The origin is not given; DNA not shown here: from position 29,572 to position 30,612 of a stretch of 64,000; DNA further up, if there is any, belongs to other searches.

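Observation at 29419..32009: RNA-repair-like cassette: TM1266-type ACT protein, pol-beta nucleotidyltransferase and RtcB ligase, translationally coupled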

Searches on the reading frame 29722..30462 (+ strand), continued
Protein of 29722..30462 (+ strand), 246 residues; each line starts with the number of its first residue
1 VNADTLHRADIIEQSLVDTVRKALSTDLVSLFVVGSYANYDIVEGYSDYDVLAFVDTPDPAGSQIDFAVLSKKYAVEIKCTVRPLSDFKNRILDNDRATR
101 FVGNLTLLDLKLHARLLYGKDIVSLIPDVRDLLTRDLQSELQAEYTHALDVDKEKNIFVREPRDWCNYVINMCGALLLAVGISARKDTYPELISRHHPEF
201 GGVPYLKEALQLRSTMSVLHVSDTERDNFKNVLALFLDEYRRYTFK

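Call 61: search_protein_families(library=ncbifam, proteins=[L001:7072-7662:+, L018:2129-2545:+, L018:3427-4590:+], max_evalue=0.01)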
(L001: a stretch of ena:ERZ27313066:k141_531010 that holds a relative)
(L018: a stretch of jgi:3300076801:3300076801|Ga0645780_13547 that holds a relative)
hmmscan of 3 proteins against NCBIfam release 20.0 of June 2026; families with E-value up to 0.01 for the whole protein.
L001:7072-7662:+ (196 aa): 12 families
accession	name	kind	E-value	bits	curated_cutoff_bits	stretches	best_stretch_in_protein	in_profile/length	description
NF002995.0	PRK03759.1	equivalog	1.1e-19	70.8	127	1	3-163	6-162/185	isopentenyl-diphosphate Delta-isomerase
NF011922.0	PRK15393.1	equivalog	3.1e-13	49.8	152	1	3-91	10-97/182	NUDIX hydrolase YfcD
TIGR02150.1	IPP_isom_1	equivalog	6.3e-13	48.9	105.8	1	10-153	5-142/159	isopentenyl-diphosphate delta-isomerase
NF041653.1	Nud_hyd_Meth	equivalog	9.6e-09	35.2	300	1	6-97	2-91/170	Nudix hydrolase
NF012016.0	PRK15472.1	equivalog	3.3e-07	30.1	95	1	32-152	3-123/141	nucleoside triphosphatase NudI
NF001299.0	PRK00241.1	equivalog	3.8e-06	26.6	158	1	64-151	162-238/263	NAD(+) diphosphatase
NF041652.1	Nud_hyd_Dein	equivalog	9.6e-06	25.9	200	1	37-157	18-133/152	Nudix hydrolase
NF001938.0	PRK00714.1-5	equivalog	0.00014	21.3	116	1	26-92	7-76/172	RNA pyrophosphohydrolase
NF007834.0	PRK10546.1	equivalog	0.00037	20.3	156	1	40-93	11-62/135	pyrimidine (deoxy)nucleoside triphosphate diphosphatase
TIGR00586.1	mutt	equivalog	0.00046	20.2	97.9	1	42-99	15-70/129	8-oxo-dGTP diphosphatase MutT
NF006530.0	PRK08999.1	equivalog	0.00054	19.1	245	1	39-96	13-68/315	Nudix family hydrolase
NF006961.0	PRK09438.1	equivalog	0.0018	17.8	103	1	38-128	14-109/151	dihydroneopterin triphosphate diphosphatase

L018:2129-2545:+ (138 aa): 19 families
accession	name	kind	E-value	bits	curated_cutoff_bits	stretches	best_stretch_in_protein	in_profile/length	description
TIGR00586.1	mutt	equivalog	1.3e-14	54.3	97.9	1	7-121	8-123/129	8-oxo-dGTP diphosphatase MutT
NF008044.0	PRK10776.1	equivalog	4.3e-11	42.8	148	1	8-119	8-115/130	8-oxo-dGTP diphosphatase MutT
NF002995.0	PRK03759.1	equivalog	9.2e-11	41.7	127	1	8-111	39-147/185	isopentenyl-diphosphate Delta-isomerase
NF006530.0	PRK08999.1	equivalog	1.4e-10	40.7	245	1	10-86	12-89/315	Nudix family hydrolase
NF001299.0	PRK00241.1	equivalog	3e-09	36.7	158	1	8-121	137-245/263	NAD(+) diphosphatase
NF006961.0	PRK09438.1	equivalog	7.7e-09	35.2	103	1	2-63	6-63/151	dihydroneopterin triphosphate diphosphatase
NF012016.0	PRK15472.1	equivalog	1.6e-08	34.4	95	1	9-118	9-126/141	nucleoside triphosphatase NudI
NF007834.0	PRK10546.1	equivalog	2.1e-08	34.1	156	1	10-74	9-72/135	pyrimidine (deoxy)nucleoside triphosphate diphosphatase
NF041653.1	Nud_hyd_Meth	equivalog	1.6e-07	31.3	300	1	6-113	29-137/170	Nudix hydrolase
NF011922.0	PRK15393.1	equivalog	1.9e-07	30.9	152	1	7-114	41-147/182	NUDIX hydrolase YfcD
NF041652.1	Nud_hyd_Dein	equivalog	5.6e-07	29.9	200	1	6-114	15-127/152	Nudix hydrolase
TIGR02150.1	IPP_isom_1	equivalog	3.7e-06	26.9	105.8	1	8-112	31-138/159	isopentenyl-diphosphate delta-isomerase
NF001938.0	PRK00714.1-5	equivalog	1.6e-05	24.3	116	1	9-63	18-76/172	RNA pyrophosphohydrolase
NF001936.0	PRK00714.1-3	equivalog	1.7e-05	24.7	118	1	12-66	19-69/155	RNA pyrophosphohydrolase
NF001937.0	PRK00714.1-4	equivalog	4.1e-05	23.3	139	1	8-69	12-68/161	RNA pyrophosphohydrolase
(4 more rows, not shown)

L018:3427-4590:+ (387 aa): 0 families

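Call 62: search_protein_families(library=pfam, proteins=[L001:7072-7662:+, L018:2129-2545:+, L018:3427-4590:+, L001:10488-11033:-], max_evalue=0.01)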
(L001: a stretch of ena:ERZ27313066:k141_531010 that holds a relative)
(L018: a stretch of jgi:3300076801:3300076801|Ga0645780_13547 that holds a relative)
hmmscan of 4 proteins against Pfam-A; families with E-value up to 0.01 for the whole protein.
L001:7072-7662:+ (196 aa): 1 family
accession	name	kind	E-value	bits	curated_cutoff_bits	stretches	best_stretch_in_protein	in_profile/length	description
PF00293.34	NUDIX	-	1.5e-17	64.3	21.1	1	32-154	3-120/134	NUDIX domain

L018:2129-2545:+ (138 aa): 2 families
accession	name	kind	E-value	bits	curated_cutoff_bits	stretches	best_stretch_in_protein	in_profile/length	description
PF00293.34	NUDIX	-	6e-20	72.1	21.1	1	5-115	4-119/134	NUDIX domain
PF14815.12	NUDIX_4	-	2.1e-07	31.1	35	1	10-120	4-104/113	NUDIX domain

L018:3427-4590:+ (387 aa): 0 families

L001:10488-11033:- (181 aa): 0 families

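Call 69: search_dna_similar(query=window:29722-30459:+, collection=plasmids, mode=protein, max_evalue=0.01, max_rows=10)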
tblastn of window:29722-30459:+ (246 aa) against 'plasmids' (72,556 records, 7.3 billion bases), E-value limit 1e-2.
No match.

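Call 70: search_dna_similar(query=window:29722-30459:+, collection=phages, mode=protein, max_evalue=0.01, max_rows=10)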
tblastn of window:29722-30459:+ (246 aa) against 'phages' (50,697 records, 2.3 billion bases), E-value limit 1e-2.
No match.

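Call 71: search_solved_structures(query=A2, max_evalue=10, show_alignments=3)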
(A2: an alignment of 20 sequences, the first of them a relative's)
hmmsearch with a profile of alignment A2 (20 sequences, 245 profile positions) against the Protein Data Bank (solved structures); distinct sequences matched with E-value up to 10: 14.
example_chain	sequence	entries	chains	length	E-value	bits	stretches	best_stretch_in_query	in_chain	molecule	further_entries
2rff_A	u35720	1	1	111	0.00047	22.8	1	8-65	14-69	Putative nucleotidyltransferase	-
9xbd_E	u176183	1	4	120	0.0015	21.2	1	12-104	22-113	Nucleotidyltransferase domain-containing protein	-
9ntn_G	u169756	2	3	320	0.011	18.3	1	31-59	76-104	CdnD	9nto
6p01_A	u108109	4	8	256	0.083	15.5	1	7-60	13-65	Kanamycin nucleotidyltransferase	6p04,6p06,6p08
7x4a_A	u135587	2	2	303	0.089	15.4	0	21-92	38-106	ClCdnE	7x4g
7bvy_A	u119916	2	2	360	0.1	15.2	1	74-149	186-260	Cell shape determining protein MreB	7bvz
9h1z_A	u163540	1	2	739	0.12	15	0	24-62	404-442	2'-5'-oligoadenylate synthase 2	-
6e0m_A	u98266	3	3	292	0.17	14.4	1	15-57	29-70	cGAS/DncV-like nucleotidyltransferase in E. coli homolog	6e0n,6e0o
4ebj_A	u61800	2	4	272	0.2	14.3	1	26-59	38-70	Aminoglycoside nucleotidyltransferase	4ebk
3nku_A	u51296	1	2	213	0.87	12.1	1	31-64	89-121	DrrA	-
6un8_A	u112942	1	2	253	1.5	11.4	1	7-60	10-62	Aminoglycoside NucleotidylTransferase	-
6nlt_A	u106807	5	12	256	1.5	11.4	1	7-60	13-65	Kanamycin nucleotidyltransferase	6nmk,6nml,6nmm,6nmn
1kan_A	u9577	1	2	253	1.6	11.3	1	7-60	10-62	KANAMYCIN NUCLEOTIDYLTRANSFERASE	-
1kny_A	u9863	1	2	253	1.6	11.2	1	7-60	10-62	KANAMYCIN NUCLEOTIDYLTRANSFERASE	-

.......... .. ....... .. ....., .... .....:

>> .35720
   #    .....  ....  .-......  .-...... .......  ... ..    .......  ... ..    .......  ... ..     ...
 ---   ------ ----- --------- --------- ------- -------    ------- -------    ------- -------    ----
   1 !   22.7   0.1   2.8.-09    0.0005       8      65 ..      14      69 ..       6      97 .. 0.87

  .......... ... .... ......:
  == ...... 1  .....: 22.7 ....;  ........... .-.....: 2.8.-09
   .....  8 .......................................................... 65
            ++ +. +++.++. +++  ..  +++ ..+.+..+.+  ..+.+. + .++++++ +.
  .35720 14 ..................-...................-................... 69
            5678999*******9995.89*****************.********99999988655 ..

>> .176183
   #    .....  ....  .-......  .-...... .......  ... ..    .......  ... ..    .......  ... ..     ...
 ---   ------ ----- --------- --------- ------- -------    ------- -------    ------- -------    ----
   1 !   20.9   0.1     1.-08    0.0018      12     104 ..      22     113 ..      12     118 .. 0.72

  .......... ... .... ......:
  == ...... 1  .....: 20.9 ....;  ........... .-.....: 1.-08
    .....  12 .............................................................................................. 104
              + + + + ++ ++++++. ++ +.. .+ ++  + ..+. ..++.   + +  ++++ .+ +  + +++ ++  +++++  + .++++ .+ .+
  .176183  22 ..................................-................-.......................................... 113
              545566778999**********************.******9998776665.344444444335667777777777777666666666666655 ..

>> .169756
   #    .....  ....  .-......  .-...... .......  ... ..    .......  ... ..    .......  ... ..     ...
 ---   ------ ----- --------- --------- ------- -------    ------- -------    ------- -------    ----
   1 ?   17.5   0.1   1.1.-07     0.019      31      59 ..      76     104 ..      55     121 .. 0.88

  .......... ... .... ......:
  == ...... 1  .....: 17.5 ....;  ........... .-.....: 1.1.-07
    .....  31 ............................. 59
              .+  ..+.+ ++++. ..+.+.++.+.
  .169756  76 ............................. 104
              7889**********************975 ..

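Call 81: search_protein_families(library=pfam, proteins=[L016:490-867:+, L018:3427-4590:+], max_evalue=0.01)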
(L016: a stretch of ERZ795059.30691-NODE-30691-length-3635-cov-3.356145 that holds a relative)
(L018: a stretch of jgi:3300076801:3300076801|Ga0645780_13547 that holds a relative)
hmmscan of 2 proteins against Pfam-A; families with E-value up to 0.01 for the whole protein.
L016:490-867:+ (125 aa): 1 family
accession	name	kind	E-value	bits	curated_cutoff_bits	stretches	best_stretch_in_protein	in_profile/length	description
PF01243.27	PNPOx_N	-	5.8e-05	23.9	28.1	1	18-92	12-85/120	Pyridoxamine 5'-phosphate oxidase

L018:3427-4590:+ (387 aa): 0 families
